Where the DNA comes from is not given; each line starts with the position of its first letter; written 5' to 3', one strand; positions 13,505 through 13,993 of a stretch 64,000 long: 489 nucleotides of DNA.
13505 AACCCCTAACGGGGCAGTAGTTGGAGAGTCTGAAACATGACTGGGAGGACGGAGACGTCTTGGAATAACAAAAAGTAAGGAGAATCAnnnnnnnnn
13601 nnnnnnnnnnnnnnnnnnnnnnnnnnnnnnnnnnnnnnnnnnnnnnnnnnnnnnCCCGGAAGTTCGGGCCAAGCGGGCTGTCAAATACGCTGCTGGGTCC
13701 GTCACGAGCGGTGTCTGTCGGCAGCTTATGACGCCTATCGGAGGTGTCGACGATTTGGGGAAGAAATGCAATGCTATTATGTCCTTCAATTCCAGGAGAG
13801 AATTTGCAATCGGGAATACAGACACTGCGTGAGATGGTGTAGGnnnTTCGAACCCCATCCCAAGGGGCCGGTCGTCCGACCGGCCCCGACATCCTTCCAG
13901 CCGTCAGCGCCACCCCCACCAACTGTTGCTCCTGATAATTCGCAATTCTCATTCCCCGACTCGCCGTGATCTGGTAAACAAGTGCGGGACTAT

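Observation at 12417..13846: Tandem family of three secreted 8-Cys peptides with identical, mirror-symmetric cysteine spacing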

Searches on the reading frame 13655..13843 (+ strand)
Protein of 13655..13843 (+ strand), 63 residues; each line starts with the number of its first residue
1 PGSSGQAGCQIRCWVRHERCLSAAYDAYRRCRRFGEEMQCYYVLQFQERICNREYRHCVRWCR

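Call 22: predict_structure(alignment_id=A3)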
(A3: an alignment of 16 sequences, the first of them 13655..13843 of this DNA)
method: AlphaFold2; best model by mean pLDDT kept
length: 63 residues; sequences in the alignment: 16
mean_pLDDT: 92.1   pTM: 0.74
mean pLDDT of the five models: 92.1, 91.5, 91.4, 89.0, 88.4
residues with pLDDT >= 90: 49; 70-90: 11; 50-70: 2; < 50: 1
segments of 3 or more residues with pLDDT < 50: none
pLDDT, mean of each block of 10 residues (from residue 1): 78 98 96 88 97 97 87
secondary structure, 60 per line:
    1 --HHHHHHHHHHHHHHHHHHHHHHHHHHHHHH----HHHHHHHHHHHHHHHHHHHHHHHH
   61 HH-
elements in order: H3-32 H37-62

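Call 24: search_protein_representatives(alignment_id=A3)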
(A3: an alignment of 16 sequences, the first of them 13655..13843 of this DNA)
Query: 16 sequences, 61 profile positions. Proteins with E-value up to 0.001 (for the whole library): 30; up to 1e-10: 6; up to 1e-30: 0. The best 30 are listed.
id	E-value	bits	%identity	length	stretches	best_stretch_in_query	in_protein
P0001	7.1e-24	100.1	-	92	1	1-60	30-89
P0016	1.3e-18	83.3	-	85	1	2-60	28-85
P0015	9.6e-17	77.2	-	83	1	2-58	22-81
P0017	7.5e-14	68.0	-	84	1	2-61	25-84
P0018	5.5e-13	65.2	-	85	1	2-60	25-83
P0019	5.5e-12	62.0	-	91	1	6-60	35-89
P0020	1.1e-10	57.9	-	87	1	7-60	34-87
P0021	4.8e-10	55.8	-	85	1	5-60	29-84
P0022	3.5e-09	53.0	-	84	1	6-60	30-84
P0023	1.5e-08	51.0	-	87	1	4-60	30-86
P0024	4.3e-08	49.5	-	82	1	9-58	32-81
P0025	4.5e-08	49.4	-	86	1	7-58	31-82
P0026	1.3e-07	48.0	-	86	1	4-60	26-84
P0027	3.6e-07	46.6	-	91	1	4-60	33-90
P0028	3.7e-07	46.5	-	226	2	8-58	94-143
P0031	1.7e-05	41.2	-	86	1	2-60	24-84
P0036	9.4e-05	38.8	-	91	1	4-60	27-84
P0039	2.8e-04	37.3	-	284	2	9-58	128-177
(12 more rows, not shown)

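Call 28: find_encoding_contigs(protein=P0039, flank=8000, max_places=3)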
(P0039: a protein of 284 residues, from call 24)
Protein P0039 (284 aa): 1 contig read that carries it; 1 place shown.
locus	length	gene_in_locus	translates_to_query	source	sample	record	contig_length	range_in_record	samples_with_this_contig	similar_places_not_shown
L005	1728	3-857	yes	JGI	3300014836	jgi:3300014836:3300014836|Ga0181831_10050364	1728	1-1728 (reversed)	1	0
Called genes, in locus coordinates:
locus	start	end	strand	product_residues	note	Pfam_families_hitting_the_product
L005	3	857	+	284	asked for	?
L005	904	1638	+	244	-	-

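Call 29: search_protein_families(library=pfam, proteins=[L005:904-1638:+, P0039, P0028], max_evalue=0.1)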
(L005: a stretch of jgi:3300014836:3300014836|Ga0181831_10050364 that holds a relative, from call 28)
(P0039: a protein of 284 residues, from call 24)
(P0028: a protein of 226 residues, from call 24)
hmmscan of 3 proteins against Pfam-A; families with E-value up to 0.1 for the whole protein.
L005:904-1638:+ (244 aa): 0 families

P0039 (284 aa): 0 families

P0028 (226 aa): 0 families

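Call 30: find_encoding_contigs(protein=P0028, flank=8000, max_places=3)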
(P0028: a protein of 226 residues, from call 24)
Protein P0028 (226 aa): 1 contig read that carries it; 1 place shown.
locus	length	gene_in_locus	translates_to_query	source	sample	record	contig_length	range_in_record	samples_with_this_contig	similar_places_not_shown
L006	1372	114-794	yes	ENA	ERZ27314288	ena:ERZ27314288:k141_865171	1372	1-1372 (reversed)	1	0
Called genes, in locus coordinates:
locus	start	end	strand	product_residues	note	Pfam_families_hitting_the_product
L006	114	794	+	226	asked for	-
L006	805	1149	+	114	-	-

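Call 36: search_protein_families(library=ncbifam, proteins=[P0039, P0028, L005:904-1638:+, L006:805-1149:+], max_evalue=0.1)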
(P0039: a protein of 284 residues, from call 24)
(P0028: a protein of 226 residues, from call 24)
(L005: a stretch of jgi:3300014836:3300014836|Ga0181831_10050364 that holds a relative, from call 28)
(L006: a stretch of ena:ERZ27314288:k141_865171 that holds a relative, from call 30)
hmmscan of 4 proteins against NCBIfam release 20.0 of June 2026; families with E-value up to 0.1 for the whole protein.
P0039 (284 aa): 2 families
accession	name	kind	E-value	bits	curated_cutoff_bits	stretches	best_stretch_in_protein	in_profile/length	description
TIGR03696.1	Rhs_assc_core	domain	3.8e-09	36.9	32.5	1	38-120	1-76/76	RHS repeat-associated core domain-containing protein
NF041261.1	RHS_core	equivalog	0.076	10.7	2000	1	56-120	1196-1261/1261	RHS element core protein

P0028 (226 aa): 1 family
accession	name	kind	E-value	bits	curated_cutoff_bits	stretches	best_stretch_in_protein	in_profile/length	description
TIGR03696.1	Rhs_assc_core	domain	0.00071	20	32.5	1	64-94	47-76/76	RHS repeat-associated core domain-containing protein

L005:904-1638:+ (244 aa): 0 families

L006:805-1149:+ (114 aa): 0 families

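Call 41: find_encoding_contigs(protein=P0027, flank=8000, max_places=2)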
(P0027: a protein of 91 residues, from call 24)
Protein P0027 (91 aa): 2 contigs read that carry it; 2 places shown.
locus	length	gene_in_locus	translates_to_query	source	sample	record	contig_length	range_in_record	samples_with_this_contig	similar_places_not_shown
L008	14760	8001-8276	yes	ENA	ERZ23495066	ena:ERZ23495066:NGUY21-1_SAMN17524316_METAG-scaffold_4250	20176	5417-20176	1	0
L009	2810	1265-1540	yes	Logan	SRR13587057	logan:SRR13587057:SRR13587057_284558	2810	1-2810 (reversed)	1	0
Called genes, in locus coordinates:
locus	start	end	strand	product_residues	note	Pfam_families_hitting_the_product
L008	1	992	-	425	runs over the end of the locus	-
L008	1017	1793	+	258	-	PF00106:adh_short, PF13561:adh_short_C2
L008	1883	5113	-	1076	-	PF13620:CarboxypepD_reg, PF13715:CarbopepD_reg_2 (weak), PF07715:Plug (weak), PF25183:OMP_b-brl_4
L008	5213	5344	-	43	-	-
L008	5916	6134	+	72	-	-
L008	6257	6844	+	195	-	PF04542:Sigma70_r2 (weak), PF07638:Sigma70_ECF (weak), PF08281:Sigma70_r4_2, PF04545:Sigma70_r4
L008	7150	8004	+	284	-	PF12796:Ank_2 (weak), PF00023:Ank (faint), PF13637:Ank_4 (weak)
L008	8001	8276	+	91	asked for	-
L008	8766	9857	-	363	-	PF02899:Phage_int_SAM_1, PF00589:Phage_integrase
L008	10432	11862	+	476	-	PF13522:GATase_6, PF13537:GATase_7, PF00156:Pribosyltran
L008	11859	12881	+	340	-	PF00586:AIRS, PF02769:AIRS_C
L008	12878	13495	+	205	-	PF00551:Formyl_trans_N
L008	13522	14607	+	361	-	PF01168:Ala_racemase_N, PF14031:D-ser_dehydrat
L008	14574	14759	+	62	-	?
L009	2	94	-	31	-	?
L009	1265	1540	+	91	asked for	-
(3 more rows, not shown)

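Call 48: find_encoding_contigs(protein=P0020, flank=6000, max_places=3)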
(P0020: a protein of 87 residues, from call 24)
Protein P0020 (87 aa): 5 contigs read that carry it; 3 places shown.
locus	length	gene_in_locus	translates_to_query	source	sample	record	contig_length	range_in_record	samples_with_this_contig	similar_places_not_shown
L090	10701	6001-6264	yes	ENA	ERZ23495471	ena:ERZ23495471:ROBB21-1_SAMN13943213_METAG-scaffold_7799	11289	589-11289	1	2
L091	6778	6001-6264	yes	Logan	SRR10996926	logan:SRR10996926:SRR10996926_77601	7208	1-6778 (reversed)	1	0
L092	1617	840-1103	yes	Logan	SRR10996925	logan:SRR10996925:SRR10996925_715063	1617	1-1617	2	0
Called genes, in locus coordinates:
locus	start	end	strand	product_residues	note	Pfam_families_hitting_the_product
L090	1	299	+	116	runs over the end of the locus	-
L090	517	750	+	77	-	-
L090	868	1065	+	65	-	-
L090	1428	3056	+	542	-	PF02086:MethyltransfD12 (faint), PF04471:Mrr_cat (faint), PF01555:N6_N4_Mtase, PF22722:NA-iREase1 (weak)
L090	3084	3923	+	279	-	-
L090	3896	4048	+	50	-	-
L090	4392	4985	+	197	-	PF04542:Sigma70_r2 (weak), PF08281:Sigma70_r4_2, PF04545:Sigma70_r4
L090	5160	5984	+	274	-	PF13637:Ank_4 (faint), PF12796:Ank_2 (weak), PF13857:Ank_5 (faint), PF00023:Ank (faint)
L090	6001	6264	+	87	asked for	-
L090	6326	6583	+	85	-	-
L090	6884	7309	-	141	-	-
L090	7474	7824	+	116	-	PF21983:NikA-like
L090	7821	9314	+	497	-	PF03432:Relaxase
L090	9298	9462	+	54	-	-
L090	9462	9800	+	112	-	-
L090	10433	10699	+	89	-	?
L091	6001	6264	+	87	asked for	-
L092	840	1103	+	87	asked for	-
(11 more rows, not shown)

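Call 49: find_encoding_contigs(protein=P0019, flank=6000, max_places=3)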
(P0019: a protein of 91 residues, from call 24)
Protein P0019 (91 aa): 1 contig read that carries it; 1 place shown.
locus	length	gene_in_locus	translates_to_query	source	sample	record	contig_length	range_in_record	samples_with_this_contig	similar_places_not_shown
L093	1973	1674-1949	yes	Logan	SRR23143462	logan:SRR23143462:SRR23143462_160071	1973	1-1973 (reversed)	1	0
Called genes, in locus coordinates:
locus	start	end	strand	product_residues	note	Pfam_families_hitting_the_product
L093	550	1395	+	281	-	PF12796:Ank_2 (weak), PF00023:Ank (faint), PF13637:Ank_4 (faint)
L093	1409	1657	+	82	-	-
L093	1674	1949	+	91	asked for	-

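Call 50: find_encoding_contigs(protein=P0023, flank=6000, max_places=3)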
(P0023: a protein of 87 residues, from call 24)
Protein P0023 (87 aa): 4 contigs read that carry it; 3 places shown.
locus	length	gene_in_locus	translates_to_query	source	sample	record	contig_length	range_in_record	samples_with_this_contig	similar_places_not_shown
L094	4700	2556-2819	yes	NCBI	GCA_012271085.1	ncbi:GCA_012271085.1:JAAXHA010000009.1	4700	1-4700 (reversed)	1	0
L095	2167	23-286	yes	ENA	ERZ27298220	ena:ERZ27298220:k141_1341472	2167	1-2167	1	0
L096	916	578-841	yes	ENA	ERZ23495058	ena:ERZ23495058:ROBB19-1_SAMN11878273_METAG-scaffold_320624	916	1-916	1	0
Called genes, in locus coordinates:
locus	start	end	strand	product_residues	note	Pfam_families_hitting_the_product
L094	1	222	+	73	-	?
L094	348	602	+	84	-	-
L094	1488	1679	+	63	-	PF08281:Sigma70_r4_2, PF04545:Sigma70_r4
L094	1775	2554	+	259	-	PF12796:Ank_2 (faint), PF00023:Ank (faint)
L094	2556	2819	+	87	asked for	-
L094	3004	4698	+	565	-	?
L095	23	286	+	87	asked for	-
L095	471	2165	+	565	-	?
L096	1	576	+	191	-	?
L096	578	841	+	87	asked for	-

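Call 68: search_protein_families(library=padloc, proteins=[L008:6257-6844:+, L090:3084-3923:+], max_evalue=0.1)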
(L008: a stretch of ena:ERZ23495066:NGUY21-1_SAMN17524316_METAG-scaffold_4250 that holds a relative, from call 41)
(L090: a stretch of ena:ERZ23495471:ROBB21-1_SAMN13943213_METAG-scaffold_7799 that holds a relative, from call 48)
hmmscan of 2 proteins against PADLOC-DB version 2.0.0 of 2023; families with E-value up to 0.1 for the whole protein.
L008:6257-6844:+ (195 aa): 0 families

L090:3084-3923:+ (279 aa): 0 families

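Call 69: fold_search(model_id=the predicted structure, library=pdb)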
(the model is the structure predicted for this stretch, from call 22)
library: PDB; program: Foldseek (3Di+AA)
matches with E <= 10: 49; with E <= 0.001: 0
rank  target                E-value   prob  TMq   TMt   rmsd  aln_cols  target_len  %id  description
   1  7jg5_1                2.2e+00  0.57  0.67  0.54   4.4        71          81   11  Cryo-EM structure of bedaquiline-free Mycobacterium smegmatis ATP synthase rotational state 1 (released 2020-08-19)
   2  2x2v_A                2.4e+00  0.84  0.78  0.72   1.9        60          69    8  Structural basis of a novel proton-coordination type in an F1Fo-ATP synthase rotor ring (released 2010-08-18)
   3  6ziq_M                2.5e+00  0.75  0.74  0.70   2.1        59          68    8  bovine ATP synthase stator domain, state 1 (released 2020-09-09)
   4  4v1f_A                2.7e+00  0.47  0.66  0.51   4.4        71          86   11  Crystal structure of a mycobacterial ATP synthase rotor ring in complex with Bedaquiline (released 2015-05-20)
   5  8j58_2                2.9e+00  0.72  0.75  0.61   2.1        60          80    8  Cryo-EM structure of Mycobacterium tuberculosis ATP synthase Fo in the apo-form (released 2024-05-01)
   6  4v1f_B                3.0e+00  0.44  0.66  0.51   4.3        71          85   11  Crystal structure of a mycobacterial ATP synthase rotor ring in complex with Bedaquiline (released 2015-05-20)
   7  4cbj_A                3.5e+00  0.69  0.78  0.72   1.9        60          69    8  The c-ring ion binding site of the ATP synthase from Bacillus pseudofirmus OF4 is adapted to alkaliphilic cell physiol (released 2014-05-28)
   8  9b0x_1                3.9e+00  0.57  0.74  0.64   2.0        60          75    7  Artemia franciscana ATP synthase state 2 (composite structure), pH 7.0 (released 2025-03-26)
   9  9vks_A                3.9e+00  0.57  0.75  0.59   2.2        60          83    8  Cryo-EM structure of F-ATP synthase c-ring from Mycobacteroides abscessus (Backbone) (released 2026-01-14)
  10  7njk_L                3.9e+00  0.35  0.65  0.51   4.3        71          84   11  Mycobacterium smegmatis ATP synthase state 1a (released 2021-10-27)
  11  9j3d_D                3.9e+00  0.13  0.45  0.12   4.7        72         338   17  Cryo-EM structure of TMexCD1-TOprJ1 (released 2025-08-13)
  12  7njl_P                4.5e+00  0.54  0.74  0.57   2.2        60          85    8  Mycobacterium smegmatis ATP synthase state 1b (released 2021-10-27)
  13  7jg5_8                4.8e+00  0.33  0.68  0.53   4.4        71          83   11  Cryo-EM structure of bedaquiline-free Mycobacterium smegmatis ATP synthase rotational state 1 (released 2020-08-19)
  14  5fl7_L                4.8e+00  0.30  0.66  0.58   4.9        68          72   10  Structure of the F1c10 complex from Yarrowia lipolytica ATP synthase (released 2016-06-29)
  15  5fl7_Q                5.1e+00  0.33  0.65  0.55   4.5        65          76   11  Structure of the F1c10 complex from Yarrowia lipolytica ATP synthase (released 2016-06-29)
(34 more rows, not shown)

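Call 75: find_related_loci(query=A3, collection=viral_contigs, flank=5000)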
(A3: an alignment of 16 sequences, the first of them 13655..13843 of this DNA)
Query A3 (63 aa) in viral_contigs; peptide patterns used: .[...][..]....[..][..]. (x = any residue, [..] = any of these).
9 stretches matched a pattern, but none encodes a relative of the query by tblastn (E <= 1e-3).

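Call 80: find_encoding_contigs(protein=P0036, flank=5000, max_places=2)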
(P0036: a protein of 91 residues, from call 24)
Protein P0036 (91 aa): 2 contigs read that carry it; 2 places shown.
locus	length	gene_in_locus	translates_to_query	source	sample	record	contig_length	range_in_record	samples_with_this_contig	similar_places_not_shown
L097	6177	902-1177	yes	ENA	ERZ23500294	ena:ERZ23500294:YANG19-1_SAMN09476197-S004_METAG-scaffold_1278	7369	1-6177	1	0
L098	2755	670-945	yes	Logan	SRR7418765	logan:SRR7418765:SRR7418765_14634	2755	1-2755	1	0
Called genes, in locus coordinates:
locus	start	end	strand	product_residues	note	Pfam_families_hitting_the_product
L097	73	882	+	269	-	PF00023:Ank (faint)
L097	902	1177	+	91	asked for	-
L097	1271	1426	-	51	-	-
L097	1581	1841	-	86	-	PF04899:MbeD_MobD (faint)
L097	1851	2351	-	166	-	-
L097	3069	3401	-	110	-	PF21983:NikA-like, PF05713:MobC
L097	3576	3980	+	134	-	-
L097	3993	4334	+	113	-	-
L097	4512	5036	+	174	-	-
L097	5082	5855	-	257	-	-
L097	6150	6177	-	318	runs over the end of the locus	PF04796:RepA_C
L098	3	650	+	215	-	?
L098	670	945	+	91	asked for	-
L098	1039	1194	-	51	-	-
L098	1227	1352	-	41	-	-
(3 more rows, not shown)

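Call 81: find_encoding_contigs(protein=P0031, flank=5000, max_places=2)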
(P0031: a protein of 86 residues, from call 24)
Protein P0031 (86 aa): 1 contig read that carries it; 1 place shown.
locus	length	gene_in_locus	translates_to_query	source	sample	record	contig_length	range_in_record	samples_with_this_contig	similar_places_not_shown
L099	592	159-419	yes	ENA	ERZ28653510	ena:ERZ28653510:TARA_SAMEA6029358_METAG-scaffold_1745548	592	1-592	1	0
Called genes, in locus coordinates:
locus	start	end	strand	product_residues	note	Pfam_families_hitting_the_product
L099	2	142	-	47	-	?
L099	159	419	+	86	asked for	-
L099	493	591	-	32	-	?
